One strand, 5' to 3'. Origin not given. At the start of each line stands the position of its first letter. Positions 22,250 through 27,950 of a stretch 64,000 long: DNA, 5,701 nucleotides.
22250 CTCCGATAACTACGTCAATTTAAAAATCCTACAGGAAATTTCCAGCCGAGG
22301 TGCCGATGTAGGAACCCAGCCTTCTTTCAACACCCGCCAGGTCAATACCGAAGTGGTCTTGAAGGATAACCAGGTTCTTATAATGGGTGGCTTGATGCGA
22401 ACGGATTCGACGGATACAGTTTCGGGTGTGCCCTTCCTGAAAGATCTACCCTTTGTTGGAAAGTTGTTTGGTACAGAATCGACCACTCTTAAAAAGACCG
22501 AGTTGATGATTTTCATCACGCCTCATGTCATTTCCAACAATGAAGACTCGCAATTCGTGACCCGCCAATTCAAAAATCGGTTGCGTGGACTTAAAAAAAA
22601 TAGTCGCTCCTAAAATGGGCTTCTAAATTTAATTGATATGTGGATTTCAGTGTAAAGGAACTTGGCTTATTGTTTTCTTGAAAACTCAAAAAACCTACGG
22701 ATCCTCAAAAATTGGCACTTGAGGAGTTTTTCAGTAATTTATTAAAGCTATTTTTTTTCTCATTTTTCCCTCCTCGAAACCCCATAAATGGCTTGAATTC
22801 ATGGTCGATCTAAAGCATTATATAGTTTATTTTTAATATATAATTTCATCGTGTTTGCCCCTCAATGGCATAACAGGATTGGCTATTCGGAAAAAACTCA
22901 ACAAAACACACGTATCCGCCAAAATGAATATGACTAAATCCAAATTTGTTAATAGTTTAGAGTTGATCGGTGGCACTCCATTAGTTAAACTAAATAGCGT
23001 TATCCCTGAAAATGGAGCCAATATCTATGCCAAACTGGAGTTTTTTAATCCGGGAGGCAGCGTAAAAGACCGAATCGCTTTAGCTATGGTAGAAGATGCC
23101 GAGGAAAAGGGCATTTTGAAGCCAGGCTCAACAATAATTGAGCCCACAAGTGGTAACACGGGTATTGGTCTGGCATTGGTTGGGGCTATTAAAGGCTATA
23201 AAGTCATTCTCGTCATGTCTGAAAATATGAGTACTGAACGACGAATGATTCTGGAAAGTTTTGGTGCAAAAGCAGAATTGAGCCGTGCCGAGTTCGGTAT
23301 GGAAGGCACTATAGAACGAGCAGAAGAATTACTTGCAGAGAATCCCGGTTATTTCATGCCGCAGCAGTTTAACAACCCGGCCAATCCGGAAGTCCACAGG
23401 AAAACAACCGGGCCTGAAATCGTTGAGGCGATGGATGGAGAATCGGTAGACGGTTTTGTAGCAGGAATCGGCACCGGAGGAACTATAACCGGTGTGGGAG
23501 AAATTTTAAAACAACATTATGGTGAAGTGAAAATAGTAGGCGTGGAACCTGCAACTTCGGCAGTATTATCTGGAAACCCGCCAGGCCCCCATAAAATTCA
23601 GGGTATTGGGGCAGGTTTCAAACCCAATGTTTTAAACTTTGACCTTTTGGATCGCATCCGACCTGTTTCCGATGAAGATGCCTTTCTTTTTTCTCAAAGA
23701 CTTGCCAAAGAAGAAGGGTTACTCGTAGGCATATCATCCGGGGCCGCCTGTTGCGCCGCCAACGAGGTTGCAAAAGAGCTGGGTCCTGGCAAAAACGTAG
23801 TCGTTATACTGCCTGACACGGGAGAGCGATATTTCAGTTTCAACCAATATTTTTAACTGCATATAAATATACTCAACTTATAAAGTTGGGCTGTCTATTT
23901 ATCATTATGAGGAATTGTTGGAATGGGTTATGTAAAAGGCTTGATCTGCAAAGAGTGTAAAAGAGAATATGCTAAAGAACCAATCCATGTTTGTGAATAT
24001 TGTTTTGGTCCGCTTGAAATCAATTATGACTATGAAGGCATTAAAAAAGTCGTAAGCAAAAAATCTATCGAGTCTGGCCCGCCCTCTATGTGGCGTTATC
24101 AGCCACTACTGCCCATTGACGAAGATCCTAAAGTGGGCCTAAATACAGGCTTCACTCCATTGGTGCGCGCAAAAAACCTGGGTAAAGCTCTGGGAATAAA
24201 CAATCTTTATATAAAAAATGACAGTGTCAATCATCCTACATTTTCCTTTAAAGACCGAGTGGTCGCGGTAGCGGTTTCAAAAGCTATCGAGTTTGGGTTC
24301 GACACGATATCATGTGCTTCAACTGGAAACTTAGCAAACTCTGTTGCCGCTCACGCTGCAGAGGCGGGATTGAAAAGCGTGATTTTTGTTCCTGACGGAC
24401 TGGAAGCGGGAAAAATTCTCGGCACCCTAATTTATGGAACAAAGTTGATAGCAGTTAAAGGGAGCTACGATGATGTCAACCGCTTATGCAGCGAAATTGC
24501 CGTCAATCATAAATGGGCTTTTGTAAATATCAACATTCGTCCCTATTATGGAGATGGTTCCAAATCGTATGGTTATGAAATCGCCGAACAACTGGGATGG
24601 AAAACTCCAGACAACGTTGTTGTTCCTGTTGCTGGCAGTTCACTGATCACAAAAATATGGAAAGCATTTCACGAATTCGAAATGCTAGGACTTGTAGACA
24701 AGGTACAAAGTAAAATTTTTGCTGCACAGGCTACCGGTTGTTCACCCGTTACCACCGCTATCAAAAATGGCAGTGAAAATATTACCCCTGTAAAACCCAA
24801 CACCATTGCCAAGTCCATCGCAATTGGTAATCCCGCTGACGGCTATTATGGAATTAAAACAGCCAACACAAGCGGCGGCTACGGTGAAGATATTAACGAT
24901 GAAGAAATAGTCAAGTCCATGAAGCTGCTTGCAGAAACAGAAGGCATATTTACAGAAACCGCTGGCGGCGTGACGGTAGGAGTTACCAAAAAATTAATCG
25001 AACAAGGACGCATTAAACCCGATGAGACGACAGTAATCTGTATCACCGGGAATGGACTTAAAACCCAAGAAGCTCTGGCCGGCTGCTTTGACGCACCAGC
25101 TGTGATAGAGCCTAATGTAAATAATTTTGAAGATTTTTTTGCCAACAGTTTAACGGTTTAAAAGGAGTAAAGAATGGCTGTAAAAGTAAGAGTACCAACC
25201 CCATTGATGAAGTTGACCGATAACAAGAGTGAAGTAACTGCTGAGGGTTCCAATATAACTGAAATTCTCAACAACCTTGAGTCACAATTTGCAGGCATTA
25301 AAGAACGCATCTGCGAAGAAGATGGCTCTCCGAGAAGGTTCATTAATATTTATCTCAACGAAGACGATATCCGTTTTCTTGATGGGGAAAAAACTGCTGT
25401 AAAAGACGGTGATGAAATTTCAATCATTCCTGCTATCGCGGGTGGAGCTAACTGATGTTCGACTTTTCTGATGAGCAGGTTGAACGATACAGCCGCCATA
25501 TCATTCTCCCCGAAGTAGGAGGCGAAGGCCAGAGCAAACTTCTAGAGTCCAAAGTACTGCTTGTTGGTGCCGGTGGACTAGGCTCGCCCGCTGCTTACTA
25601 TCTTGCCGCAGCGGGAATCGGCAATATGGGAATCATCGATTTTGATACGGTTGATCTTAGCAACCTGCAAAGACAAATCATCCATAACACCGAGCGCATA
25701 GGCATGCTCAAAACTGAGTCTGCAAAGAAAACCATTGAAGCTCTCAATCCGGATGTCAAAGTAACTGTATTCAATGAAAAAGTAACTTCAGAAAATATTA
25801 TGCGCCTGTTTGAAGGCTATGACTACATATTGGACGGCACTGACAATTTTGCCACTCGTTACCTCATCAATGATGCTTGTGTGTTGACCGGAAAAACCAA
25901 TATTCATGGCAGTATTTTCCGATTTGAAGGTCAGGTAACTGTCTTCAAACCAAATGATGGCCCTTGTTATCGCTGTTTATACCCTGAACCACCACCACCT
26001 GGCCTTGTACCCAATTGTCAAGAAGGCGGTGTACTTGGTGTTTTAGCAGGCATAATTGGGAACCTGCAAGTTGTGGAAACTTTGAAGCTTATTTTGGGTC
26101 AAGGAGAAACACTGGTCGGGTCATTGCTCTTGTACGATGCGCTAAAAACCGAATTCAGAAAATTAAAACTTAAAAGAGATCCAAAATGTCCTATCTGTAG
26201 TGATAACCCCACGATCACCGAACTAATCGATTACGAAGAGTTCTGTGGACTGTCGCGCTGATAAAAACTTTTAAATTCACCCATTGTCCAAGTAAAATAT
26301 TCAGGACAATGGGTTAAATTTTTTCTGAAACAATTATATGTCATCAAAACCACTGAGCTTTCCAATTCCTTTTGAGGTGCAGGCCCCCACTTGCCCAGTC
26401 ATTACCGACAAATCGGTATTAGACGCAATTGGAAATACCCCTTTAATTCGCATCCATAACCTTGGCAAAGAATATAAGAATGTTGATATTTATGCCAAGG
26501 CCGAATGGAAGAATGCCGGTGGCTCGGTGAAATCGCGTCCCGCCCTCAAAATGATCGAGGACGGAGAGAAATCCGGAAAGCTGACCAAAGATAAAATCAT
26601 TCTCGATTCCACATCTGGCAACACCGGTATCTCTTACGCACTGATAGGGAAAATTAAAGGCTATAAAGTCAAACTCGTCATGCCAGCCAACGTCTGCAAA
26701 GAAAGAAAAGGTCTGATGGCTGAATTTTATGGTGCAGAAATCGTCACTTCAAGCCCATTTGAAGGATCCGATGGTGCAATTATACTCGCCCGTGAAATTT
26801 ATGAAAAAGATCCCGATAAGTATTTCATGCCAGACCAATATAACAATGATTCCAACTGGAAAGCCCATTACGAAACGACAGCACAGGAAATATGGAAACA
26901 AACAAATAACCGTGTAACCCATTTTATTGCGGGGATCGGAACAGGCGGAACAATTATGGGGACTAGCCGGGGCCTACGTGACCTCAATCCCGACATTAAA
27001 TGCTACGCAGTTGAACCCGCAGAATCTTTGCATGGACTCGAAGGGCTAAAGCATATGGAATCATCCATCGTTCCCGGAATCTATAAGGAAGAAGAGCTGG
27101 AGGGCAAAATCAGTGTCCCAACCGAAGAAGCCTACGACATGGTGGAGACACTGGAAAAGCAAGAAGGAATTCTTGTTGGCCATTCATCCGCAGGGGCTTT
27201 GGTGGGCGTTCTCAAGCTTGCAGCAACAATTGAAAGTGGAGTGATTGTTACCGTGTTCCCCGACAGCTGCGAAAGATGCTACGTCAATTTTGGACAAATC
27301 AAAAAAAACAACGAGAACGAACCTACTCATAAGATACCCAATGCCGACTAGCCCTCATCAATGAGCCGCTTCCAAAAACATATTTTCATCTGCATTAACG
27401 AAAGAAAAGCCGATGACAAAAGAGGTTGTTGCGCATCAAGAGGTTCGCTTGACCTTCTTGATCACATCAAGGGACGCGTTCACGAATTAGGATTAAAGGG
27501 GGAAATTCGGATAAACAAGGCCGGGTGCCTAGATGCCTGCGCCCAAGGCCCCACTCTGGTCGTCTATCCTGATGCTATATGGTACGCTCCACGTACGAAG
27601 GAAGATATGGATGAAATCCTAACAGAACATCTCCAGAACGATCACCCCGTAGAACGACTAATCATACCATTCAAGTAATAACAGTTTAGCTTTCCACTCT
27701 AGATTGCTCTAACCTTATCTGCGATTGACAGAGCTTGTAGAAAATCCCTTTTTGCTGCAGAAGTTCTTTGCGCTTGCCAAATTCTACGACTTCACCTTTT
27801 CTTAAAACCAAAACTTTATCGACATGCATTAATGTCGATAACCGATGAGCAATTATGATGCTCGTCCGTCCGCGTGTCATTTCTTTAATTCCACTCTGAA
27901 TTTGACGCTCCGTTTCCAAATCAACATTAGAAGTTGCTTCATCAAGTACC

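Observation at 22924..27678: Sulfur-carrier-protein-dependent cysteine and probable homocysteine biosynthesis cluster with an unprocessed-looking carrier C-terminus (…GGAN)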

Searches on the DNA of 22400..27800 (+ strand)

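Call 24: search_rna_families(source=window, start=22400, end=27800, threshold=evalue, max_evalue=1)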
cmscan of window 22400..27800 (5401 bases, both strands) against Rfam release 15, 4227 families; matches with E-value up to 1: 2.
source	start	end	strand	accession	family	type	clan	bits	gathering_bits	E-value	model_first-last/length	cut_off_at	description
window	26269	26324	-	RF03353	MIR5291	Gene; miRNA;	-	24.3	54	0.65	1-65/65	no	MIR5291 microRNA precursor family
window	26452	26506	-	RF03630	mir-2818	Gene; miRNA;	-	22.5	90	0.32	1-60/60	no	mir-2818 microRNA precursor family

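Call 41: search_rna_families(source=L084, start=5000, end=8000, threshold=gathering)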
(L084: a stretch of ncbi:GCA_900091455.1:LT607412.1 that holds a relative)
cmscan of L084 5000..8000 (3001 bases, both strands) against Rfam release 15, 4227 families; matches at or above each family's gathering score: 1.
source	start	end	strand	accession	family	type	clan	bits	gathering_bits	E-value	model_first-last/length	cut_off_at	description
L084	5855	5990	+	RF00162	SAM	Cis-reg; riboswitch;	CL00012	69.2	44.4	2.1e-15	1-108/108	no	SAM riboswitch aptamer (S box leader)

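Call 44: search_rna_families(sources=[L062, L066, L067, L082, L073, L014, L013, L009, L006, L023, L060, L070, L069, L024, L031, L072, L012, L033, L056], threshold=gathering)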
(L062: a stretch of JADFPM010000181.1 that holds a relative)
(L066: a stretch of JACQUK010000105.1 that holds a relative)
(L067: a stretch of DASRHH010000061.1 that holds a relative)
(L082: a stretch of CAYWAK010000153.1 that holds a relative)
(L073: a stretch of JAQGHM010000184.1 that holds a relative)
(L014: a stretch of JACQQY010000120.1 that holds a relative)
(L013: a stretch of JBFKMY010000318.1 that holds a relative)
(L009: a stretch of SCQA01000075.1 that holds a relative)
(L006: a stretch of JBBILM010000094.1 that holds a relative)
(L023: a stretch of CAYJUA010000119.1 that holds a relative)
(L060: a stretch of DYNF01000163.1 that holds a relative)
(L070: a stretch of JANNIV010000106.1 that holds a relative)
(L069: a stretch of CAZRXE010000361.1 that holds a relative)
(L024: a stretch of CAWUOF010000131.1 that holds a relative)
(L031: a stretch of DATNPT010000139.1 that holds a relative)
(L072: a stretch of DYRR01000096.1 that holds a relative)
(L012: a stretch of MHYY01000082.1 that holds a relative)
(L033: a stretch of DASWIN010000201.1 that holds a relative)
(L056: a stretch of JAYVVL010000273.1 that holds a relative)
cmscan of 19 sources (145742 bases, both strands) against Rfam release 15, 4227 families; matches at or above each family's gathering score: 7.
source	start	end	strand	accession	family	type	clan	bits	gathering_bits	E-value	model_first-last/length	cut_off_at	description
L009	4502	4620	+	RF00162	SAM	Cis-reg; riboswitch;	CL00012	91.6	44.4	3.1e-20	1-108/108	no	SAM riboswitch aptamer (S box leader)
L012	4807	4927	+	RF00162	SAM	Cis-reg; riboswitch;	CL00012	87.6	44.4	4.6e-19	1-108/108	no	SAM riboswitch aptamer (S box leader)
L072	7906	8038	+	RF00162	SAM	Cis-reg; riboswitch;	CL00012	76.7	44.4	6.8e-16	1-108/108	no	SAM riboswitch aptamer (S box leader)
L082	1777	1975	+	RF00162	SAM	Cis-reg; riboswitch;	CL00012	76.5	44.4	7.4e-16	1-108/108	no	SAM riboswitch aptamer (S box leader)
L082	3643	3715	+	RF00005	tRNA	Gene; tRNA;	CL00001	71.4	29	3e-13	1-71/71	no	tRNA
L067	2900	3012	+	RF00162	SAM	Cis-reg; riboswitch;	CL00012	70.8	44.4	3.6e-14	1-108/108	no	SAM riboswitch aptamer (S box leader)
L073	428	578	+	RF00162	SAM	Cis-reg; riboswitch;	CL00012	61.9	44.4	1.3e-11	1-108/108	no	SAM riboswitch aptamer (S box leader)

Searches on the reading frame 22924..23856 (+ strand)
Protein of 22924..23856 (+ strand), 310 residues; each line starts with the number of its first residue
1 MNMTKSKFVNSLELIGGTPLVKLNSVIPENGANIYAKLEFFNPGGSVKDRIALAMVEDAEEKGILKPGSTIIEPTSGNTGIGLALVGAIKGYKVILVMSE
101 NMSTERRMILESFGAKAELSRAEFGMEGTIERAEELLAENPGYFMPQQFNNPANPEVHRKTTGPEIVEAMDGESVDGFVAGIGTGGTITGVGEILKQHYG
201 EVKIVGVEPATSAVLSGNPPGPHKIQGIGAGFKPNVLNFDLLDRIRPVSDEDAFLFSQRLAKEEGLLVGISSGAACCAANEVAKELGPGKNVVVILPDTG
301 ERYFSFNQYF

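Call 3: search_protein_families(library=pfam, proteins=[window:22924-23856:+], max_evalue=0.01)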
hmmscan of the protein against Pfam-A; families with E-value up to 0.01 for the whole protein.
window:22924-23856:+ (310 aa): 1 family
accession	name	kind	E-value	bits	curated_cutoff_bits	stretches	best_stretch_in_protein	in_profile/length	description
PF00291.31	PALP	-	2.5e-80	270.4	35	1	14-298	4-295/295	Pyridoxal-phosphate dependent enzyme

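Call 4: search_protein_families(library=ncbifam, proteins=[window:22924-23856:+], max_evalue=0.01)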
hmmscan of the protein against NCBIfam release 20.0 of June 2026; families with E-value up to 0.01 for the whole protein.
window:22924-23856:+ (310 aa): 36 families (the best 25 are shown)
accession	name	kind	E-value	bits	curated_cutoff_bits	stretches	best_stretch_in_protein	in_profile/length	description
TIGR01139.1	cysK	equivalog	2.5e-130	434.1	350.95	1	13-307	3-296/298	cysteine synthase A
TIGR01136.1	cysKM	subfamily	1.5e-124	415.2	344.15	1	13-307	3-297/299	cysteine synthase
TIGR01137.1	cysta_beta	equivalog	3.1e-97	326.1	510.25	1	11-305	5-307/457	cystathionine beta-synthase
NF007989.0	PRK10717.1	equivalog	4.3e-96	321.9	387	1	10-305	7-314/334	cysteine synthase A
TIGR01138.1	cysM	equivalog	2.3e-86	289.9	394.2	1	13-306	4-287/290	cysteine synthase B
NF008735.0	PRK11761.1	equivalog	5e-81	272.2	413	1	13-307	8-292/296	cysteine synthase CysM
TIGR03945.1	PLP_SbnA_fam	equivalog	4.1e-75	252.7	349.95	1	13-304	3-295/304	2,3-diaminopropionate biosynthesis protein SbnA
NF053679.1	CysteaSynCapA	equivalog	4e-69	232.9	600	1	8-305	7-316/329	cysteate synthase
NF052478.1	CystDsulMYC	equivalog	4.7e-17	62.3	600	1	32-304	37-321/354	L-cysteine desulfhydrase Cds1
NF005292.0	PRK06815.1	equivalog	4.7e-17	62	371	1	17-296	21-303/320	threonine/serine dehydratase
TIGR01127.1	ilvA_1Cterm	equivalog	3.2e-15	56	378.75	1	18-212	1-186/380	threonine ammonia-lyase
NF004996.0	PRK06381.1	equivalog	3.2e-15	56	266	1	13-200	11-192/319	threonine synthase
NF006094.0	PRK08246.1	subfamily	2.2e-14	53.6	331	1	14-215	20-206/310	serine/threonine dehydratase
TIGR01124.1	ilvA_2Cterm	equivalog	4.9e-13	48.5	411.3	1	17-215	17-207/499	threonine ammonia-lyase, biosynthetic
NF006389.0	PRK08638.1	equivalog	2.1e-12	46.6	453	1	16-208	26-209/333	bifunctional threonine ammonia-lyase/L-serine ammonia-lyase TdcB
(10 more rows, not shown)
